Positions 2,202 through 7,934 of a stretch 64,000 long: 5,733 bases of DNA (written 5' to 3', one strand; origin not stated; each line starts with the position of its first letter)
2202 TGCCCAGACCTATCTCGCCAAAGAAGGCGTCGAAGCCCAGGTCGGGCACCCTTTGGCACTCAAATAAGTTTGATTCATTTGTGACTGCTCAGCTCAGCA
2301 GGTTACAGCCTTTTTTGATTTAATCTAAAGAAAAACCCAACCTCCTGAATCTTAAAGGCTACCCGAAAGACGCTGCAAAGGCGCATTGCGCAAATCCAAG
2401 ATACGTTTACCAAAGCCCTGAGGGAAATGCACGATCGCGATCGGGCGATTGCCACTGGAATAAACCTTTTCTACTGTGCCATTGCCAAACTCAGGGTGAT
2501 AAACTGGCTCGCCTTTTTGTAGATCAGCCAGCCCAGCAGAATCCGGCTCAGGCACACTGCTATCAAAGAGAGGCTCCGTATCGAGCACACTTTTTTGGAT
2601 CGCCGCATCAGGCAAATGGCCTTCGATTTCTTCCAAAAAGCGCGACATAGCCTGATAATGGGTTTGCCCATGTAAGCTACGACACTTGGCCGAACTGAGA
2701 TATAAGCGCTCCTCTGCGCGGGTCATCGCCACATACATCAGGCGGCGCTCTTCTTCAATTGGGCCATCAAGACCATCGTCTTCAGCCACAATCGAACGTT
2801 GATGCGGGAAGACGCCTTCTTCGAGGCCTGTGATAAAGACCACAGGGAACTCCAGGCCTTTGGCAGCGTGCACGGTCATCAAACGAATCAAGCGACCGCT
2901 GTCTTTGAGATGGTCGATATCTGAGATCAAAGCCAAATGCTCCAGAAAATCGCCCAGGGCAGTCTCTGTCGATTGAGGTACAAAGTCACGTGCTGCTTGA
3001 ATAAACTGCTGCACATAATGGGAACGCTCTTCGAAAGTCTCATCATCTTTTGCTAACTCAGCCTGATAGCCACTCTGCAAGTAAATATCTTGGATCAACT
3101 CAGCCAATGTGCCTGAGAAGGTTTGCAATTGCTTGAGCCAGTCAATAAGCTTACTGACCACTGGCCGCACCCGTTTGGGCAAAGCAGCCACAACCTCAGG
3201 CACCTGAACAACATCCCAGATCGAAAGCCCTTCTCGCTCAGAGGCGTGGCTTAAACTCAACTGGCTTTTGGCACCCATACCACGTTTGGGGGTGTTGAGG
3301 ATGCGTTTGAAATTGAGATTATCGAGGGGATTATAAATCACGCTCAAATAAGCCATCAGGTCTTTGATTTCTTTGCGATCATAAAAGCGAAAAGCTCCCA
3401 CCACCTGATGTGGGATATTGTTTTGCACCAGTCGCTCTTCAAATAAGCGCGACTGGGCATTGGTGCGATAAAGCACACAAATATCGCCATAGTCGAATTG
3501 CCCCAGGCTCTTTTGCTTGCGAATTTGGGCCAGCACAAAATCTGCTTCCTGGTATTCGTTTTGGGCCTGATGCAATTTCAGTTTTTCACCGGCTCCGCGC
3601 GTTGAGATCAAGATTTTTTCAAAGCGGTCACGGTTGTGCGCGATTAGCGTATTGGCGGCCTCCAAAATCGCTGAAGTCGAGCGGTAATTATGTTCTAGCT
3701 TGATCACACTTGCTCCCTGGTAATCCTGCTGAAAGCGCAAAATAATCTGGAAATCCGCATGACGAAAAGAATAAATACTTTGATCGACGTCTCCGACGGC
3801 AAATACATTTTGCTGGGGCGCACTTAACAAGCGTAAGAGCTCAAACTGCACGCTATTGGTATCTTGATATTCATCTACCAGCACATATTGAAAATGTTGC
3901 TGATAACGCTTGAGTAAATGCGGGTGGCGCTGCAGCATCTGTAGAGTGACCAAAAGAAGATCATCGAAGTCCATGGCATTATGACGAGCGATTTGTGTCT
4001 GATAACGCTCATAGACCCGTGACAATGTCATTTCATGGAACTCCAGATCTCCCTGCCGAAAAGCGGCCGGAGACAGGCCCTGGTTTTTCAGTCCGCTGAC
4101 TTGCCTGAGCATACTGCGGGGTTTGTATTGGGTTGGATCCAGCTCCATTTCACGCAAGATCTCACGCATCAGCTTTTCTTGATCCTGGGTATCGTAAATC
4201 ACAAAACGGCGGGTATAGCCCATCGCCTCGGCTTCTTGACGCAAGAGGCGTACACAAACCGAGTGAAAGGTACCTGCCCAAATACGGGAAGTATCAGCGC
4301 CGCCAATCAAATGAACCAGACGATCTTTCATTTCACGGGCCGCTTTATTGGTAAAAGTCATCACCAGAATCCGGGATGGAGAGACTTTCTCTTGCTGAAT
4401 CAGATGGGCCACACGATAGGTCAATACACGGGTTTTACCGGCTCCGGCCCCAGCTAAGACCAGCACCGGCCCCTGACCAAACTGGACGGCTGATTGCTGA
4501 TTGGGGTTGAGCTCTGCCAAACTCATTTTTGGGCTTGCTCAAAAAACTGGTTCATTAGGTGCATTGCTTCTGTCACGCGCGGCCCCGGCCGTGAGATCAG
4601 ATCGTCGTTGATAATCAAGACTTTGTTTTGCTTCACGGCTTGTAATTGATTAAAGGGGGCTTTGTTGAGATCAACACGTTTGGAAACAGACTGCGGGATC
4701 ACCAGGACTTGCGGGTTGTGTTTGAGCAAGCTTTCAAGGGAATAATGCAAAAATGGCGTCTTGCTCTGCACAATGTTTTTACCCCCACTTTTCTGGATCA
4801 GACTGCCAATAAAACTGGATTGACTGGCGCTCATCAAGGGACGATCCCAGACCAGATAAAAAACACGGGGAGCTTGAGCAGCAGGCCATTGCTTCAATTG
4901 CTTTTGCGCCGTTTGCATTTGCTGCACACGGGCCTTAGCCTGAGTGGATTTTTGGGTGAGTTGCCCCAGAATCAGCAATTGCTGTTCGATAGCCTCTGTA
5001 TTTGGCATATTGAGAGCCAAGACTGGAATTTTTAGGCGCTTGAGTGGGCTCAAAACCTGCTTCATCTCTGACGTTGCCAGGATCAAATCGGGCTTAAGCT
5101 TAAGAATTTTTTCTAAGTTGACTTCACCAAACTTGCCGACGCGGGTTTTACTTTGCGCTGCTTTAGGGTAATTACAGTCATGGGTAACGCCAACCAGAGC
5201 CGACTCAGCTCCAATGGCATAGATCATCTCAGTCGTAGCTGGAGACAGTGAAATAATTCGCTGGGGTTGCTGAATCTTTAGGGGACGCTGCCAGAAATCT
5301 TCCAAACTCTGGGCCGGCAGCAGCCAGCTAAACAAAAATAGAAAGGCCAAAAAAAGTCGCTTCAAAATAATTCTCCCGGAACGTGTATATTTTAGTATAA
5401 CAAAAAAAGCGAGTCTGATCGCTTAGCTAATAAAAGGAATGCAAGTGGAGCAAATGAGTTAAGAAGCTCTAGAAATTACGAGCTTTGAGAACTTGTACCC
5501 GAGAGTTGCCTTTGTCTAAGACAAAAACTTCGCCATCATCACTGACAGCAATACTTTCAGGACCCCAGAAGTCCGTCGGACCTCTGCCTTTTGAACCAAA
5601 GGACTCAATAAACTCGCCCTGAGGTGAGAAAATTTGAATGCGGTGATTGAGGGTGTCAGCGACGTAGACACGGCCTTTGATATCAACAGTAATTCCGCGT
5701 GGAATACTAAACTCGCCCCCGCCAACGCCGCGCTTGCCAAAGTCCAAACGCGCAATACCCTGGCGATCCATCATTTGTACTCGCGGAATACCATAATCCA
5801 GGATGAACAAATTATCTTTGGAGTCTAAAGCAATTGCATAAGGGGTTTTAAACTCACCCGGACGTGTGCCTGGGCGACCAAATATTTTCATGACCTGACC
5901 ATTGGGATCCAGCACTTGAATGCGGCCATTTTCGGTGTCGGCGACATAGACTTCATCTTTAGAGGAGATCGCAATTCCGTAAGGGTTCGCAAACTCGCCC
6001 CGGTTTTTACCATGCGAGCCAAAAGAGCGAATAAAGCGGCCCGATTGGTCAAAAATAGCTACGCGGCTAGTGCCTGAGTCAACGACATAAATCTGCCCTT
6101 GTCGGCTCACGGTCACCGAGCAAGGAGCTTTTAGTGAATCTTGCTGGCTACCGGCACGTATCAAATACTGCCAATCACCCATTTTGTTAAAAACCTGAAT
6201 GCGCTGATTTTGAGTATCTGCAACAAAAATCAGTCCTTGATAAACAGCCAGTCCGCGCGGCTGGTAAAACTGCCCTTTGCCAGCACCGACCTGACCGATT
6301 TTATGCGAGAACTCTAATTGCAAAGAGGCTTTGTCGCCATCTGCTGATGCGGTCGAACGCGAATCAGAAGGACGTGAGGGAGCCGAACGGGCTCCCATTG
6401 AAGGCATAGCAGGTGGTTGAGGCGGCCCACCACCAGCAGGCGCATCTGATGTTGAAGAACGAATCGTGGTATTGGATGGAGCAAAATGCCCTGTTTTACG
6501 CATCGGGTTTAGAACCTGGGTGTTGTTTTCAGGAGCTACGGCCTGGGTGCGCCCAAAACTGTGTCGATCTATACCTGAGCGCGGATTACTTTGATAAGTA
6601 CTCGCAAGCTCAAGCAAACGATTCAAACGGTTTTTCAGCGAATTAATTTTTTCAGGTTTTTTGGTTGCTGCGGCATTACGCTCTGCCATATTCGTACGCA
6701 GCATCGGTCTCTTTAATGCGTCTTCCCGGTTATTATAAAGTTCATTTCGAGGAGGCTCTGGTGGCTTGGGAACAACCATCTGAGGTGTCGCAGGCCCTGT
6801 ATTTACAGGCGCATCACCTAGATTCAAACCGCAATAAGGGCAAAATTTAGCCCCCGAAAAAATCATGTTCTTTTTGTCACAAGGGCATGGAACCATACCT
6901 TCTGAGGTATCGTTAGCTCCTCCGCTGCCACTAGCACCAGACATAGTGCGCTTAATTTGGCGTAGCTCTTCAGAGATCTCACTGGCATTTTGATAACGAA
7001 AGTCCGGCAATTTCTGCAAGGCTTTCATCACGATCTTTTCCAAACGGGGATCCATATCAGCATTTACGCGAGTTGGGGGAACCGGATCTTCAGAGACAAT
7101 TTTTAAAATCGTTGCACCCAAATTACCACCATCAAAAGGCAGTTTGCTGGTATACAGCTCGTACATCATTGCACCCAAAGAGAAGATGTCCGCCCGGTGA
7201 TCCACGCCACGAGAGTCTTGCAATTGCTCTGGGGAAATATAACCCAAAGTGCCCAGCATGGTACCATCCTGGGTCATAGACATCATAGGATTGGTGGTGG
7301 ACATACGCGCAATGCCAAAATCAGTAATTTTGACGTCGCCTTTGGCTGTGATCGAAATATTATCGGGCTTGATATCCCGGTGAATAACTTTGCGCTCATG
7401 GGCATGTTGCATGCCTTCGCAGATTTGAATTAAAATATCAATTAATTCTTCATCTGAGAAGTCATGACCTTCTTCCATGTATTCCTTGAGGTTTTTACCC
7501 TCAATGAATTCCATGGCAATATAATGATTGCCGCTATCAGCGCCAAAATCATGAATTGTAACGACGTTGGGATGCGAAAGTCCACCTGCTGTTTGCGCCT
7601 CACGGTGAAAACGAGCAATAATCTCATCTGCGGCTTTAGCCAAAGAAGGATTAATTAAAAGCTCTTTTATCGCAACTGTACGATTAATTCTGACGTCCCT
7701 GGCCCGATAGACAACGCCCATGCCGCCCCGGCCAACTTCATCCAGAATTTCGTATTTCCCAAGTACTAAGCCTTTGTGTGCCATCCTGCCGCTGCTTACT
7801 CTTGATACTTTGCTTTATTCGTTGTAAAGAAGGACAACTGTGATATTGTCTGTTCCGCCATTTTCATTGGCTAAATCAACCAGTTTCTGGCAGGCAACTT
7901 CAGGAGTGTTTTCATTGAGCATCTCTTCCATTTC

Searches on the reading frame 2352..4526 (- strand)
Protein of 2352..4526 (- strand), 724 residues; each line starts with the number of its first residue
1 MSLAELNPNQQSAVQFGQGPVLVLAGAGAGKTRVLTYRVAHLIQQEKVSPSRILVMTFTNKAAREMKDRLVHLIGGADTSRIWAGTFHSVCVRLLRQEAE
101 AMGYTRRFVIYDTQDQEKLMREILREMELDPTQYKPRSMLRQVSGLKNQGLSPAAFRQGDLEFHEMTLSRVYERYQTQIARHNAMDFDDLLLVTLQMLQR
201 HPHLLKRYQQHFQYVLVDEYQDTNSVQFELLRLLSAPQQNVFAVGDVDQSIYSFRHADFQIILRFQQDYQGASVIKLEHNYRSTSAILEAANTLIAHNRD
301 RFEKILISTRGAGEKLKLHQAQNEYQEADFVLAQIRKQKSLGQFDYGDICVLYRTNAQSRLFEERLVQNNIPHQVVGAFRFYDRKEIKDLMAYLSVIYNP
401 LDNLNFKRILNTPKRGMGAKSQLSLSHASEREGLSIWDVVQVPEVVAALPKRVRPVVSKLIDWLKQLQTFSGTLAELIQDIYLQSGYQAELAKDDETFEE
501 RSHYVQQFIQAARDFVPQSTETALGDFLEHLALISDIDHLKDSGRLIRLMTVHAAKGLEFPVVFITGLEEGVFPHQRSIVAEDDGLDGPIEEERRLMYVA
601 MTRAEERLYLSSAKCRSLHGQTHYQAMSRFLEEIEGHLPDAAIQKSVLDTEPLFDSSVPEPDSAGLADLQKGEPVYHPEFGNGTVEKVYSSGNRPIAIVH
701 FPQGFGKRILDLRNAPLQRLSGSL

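Call 44: search_protein_families(library=pfam, proteins=[window:2352-4526:-], max_evalue=0.00001)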
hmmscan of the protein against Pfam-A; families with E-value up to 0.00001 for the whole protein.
window:2352-4526:- (724 aa): 6 families
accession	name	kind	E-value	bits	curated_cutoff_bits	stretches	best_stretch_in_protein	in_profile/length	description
PF00580.27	UvrD-helicase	-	1.9e-92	310.2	23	1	6-270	1-271/271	UvrD/REP helicase N-terminal domain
PF13361.12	UvrD_C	-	3.6e-78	263.9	25.6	1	275-614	1-349/350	UvrD-like helicase C-terminal domain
PF13245.12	AAA_19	-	6.3e-26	91.6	25.1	1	10-255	1-134/134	AAA domain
PF13538.12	UvrD_C_2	-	6.3e-12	45.6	27.4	0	580-610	20-51/52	UvrD-like helicase C-terminal domain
PF01443.25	Viral_helicase1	-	1.6e-08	35.1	21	0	204-262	53-109/228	Viral superfamily 1 RNA helicase core domain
PF13604.12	AAA_30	-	6.4e-07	29.7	27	0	6-69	2-65/191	AAA domain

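Call 45: find_homologous_proteins(query=window:2352-4526:-, max_evalue=1e-50)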
Query window:2352-4526:- (724 aa): 8000 proteins with E <= 1e-50 among 8000 candidates; the best 120 are listed.
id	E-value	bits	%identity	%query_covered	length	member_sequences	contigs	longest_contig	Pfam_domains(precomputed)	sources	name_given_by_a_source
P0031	0.0e+0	1620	100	100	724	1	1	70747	PF13538.13,PF01443.25,PF13604.13,PF13361.13,PF13245.13,PF00580.28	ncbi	-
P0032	0.0e+0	1512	93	100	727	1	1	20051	PF13538.13,PF01443.25,PF13604.13,PF13361.13,PF13245.13,PF00580.28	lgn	-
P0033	0.0e+0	1111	69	99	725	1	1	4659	PF13538.13,PF13087.13,PF01443.25,PF13604.13,PF13361.13,PF13245.13,PF00580.28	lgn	-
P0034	0.0e+0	1094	68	99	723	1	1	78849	PF13538.13,PF01443.25,PF13604.13,PF13361.13,PF13245.13,PF00580.28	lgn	-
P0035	0.0e+0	1079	67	99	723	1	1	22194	PF13538.13,PF13087.13,PF01443.25,PF13604.13,PF13361.13,PF13245.13,PF00580.28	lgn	-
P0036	0.0e+0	1075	66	99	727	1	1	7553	PF13538.13,PF13087.13,PF01443.25,PF13604.13,PF13361.13,PF13245.13,PF00580.28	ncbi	-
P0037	0.0e+0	1074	67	99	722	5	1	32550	PF13538.13,PF01443.25,PF13361.13,PF13245.13,PF00580.28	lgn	-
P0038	0.0e+0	1068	66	98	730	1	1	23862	PF13538.13,PF13087.13,PF01443.25,PF13604.13,PF13361.13,PF13245.13,PF00580.28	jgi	-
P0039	0.0e+0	1064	67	99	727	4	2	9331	PF13538.13,PF13087.13,PF01443.25,PF13604.13,PF13361.13,PF13245.13,PF00580.28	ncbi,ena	ncbi:MAG: ATP-dependent helicase [Candidatus Sericytochromatia bacterium]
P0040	0.0e+0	1046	64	99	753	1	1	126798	PF13538.13,PF01443.25,PF13604.13,PF13361.13,PF13245.13,PF00580.28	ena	-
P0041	0.0e+0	1044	66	99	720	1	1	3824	PF13538.13,PF01443.25,PF13361.13,PF13245.13,PF00580.28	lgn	-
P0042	0.0e+0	1043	64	99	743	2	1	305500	PF13538.13,PF01443.25,PF21196.4,PF13604.13,PF13361.13,PF13245.13,PF00580.28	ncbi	ncbi:MAG: ATP-dependent helicase [Candidatus Sericytochromatia bacterium]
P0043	0.0e+0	1029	64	99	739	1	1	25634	PF13538.13,PF01443.25,PF13604.13,PF13361.13,PF13245.13,PF00580.28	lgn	-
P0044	0.0e+0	1022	63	99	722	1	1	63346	PF13538.13,PF01443.25,PF13604.13,PF13361.13,PF13245.13,PF00580.28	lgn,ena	-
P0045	0.0e+0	1019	63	99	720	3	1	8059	PF13538.13,PF13087.13,PF01443.25,PF13604.13,PF13361.13,PF13245.13,PF00580.28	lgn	-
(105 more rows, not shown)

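Call 46: find_encoding_contigs(protein=P0031, flank=10000, max_places=3)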
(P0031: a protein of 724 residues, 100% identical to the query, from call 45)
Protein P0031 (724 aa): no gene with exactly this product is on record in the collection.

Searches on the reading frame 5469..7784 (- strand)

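Call 44: search_protein_families(library=pfam, proteins=[window:5469-7784:-], max_evalue=0.00001)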
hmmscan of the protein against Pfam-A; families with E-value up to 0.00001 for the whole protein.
window:5469-7784:- (771 aa): 8 families
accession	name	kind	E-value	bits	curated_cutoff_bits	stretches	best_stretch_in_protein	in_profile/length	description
PF00069.31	Pkinase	-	3.3e-50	171.4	31.7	1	11-264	1-252/263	Protein kinase domain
PF01436.27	NHL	-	1.5e-40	135.7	20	3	598-624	1-27/28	NHL repeat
PF07714.23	PK_Tyr_Ser-Thr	-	5.9e-36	124.5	23.1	1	13-264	3-249/258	Protein tyrosine and serine/threonine kinase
PF17170.10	DUF5128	-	5.3e-20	72.3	22.9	2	702-762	52-113/321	6-bladed beta-propeller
PF25021.1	TEN_NHL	-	4.8e-11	42.7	27.1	0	595-637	138-178/357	Teneurin NHL domain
PF08450.18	SGL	-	3e-10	40.5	26.3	0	670-729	169-220/246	SMP-30/Gluconolactonase/LRE-like region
PF15869.11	TolB_like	-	4.9e-07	29.8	29.2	0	721-763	48-89/296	TolB-like 6-blade propeller-like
PF03109.22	ABC1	-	5.5e-06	26.1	22.9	0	84-164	140-219/244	ABC1 atypical kinase-like domain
